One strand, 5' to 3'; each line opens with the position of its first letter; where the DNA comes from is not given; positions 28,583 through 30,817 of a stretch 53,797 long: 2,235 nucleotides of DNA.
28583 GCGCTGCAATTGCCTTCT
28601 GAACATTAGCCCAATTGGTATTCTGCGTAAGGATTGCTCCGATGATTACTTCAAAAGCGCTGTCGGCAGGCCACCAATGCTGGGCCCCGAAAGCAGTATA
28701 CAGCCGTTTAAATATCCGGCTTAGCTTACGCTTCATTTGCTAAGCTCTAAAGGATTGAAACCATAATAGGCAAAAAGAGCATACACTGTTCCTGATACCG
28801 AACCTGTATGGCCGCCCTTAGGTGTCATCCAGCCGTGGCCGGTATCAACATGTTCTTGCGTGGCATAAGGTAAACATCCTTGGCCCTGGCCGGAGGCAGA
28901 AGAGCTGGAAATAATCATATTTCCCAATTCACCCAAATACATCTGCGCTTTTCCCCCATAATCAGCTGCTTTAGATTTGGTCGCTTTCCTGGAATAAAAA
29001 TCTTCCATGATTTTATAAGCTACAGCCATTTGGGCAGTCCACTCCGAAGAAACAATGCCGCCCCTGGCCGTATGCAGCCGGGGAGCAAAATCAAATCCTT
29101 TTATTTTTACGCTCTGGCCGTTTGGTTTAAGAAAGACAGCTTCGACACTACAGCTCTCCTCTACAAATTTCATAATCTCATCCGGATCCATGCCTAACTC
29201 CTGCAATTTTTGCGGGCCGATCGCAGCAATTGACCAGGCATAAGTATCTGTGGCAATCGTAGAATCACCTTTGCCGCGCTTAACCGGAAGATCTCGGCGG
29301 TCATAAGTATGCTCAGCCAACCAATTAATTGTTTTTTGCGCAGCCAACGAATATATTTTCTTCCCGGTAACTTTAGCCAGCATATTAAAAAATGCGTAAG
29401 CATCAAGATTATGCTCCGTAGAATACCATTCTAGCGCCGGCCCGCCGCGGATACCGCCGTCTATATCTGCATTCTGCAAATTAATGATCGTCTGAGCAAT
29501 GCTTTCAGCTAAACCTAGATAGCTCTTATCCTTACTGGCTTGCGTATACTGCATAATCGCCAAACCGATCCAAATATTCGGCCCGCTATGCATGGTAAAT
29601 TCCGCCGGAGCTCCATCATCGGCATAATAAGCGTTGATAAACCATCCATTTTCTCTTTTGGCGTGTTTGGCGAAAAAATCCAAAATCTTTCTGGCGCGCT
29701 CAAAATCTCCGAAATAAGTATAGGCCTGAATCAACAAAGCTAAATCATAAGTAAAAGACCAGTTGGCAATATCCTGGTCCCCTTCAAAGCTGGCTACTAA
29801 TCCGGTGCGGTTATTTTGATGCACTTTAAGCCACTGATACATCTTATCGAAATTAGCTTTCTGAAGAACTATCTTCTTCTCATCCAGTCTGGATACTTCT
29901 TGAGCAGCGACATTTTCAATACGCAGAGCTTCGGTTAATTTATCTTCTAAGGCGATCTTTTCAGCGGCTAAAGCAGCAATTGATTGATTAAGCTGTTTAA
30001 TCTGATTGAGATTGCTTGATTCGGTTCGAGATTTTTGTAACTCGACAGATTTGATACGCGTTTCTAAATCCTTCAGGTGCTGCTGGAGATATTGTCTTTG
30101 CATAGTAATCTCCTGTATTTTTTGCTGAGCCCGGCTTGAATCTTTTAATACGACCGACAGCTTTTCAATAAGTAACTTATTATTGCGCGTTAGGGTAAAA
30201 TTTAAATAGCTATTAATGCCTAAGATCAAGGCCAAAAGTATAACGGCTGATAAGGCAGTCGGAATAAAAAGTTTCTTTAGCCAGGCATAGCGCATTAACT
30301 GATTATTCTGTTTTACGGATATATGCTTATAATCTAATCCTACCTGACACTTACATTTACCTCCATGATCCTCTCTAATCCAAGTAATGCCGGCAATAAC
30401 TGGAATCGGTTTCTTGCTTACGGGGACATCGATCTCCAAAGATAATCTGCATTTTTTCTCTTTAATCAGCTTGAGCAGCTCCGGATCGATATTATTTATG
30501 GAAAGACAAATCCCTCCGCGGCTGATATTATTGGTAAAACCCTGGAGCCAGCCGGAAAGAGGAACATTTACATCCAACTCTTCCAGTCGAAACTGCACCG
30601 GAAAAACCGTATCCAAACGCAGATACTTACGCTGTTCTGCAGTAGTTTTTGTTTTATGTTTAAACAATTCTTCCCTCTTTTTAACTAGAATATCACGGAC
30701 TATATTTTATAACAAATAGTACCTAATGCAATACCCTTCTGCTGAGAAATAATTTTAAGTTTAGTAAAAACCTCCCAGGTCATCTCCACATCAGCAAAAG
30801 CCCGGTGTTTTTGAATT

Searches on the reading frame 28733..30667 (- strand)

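Call 11: search_protein_families(library=pfam, proteins=[window:28733-30667:-], max_evalue=0.001)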
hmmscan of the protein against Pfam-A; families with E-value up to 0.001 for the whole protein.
window:28733-30667:- (644 aa): 2 families
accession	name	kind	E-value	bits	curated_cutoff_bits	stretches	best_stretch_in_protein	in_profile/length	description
PF07238.19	PilZ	-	6.3e-07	30.1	22.5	1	11-127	1-99/102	PilZ domain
PF03663.20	Glyco_hydro_76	-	0.0004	20.4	25.9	1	289-465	24-202/366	Glycosyl hydrolase family 76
